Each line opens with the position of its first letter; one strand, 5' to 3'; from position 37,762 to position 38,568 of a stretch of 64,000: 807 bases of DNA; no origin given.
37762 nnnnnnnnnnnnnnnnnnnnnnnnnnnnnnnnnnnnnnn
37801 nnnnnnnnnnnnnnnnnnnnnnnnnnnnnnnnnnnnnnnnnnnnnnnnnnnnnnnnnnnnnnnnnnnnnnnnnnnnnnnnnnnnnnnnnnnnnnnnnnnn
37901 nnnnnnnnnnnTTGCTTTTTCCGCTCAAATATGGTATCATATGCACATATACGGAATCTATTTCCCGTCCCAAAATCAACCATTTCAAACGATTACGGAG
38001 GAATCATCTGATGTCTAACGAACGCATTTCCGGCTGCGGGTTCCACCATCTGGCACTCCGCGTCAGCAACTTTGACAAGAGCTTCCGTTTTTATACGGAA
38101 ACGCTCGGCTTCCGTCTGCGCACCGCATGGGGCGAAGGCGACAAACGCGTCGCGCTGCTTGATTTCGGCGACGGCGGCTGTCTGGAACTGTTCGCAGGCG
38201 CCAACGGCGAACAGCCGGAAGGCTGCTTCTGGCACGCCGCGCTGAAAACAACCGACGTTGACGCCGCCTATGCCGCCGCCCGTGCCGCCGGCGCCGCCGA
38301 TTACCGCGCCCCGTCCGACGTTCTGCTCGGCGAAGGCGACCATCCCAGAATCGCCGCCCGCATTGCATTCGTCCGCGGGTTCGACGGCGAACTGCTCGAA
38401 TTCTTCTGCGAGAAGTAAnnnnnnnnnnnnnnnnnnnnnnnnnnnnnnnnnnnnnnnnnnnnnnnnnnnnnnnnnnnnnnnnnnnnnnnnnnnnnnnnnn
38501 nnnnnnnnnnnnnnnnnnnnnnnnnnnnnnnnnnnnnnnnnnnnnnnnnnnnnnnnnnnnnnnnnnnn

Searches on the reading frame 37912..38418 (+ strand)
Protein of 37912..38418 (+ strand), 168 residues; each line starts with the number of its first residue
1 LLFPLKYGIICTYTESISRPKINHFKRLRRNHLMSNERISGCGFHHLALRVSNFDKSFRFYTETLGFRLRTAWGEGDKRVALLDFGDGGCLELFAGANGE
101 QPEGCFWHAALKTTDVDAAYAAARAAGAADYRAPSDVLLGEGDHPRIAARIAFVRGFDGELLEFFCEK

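Call 13: search_protein_families(library=pfam, proteins=[window:37912-38418:+])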
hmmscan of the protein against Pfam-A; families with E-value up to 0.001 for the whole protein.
window:37912-38418:+ (168 aa): 3 families
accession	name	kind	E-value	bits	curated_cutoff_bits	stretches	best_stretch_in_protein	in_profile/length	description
PF00903.31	Glyoxalase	-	1.1e-14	55.3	20.6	1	43-140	1-105/121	Glyoxalase/Bleomycin resistance protein/Dioxygenase superfamily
PF13669.12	Glyoxalase_4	-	1.1e-06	29.4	27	1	45-129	1-92/109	Glyoxalase/Bleomycin resistance protein/Dioxygenase superfamily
PF18029.7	Glyoxalase_6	-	0.00029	21.9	23.6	1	47-134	2-87/106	Glyoxalase-like domain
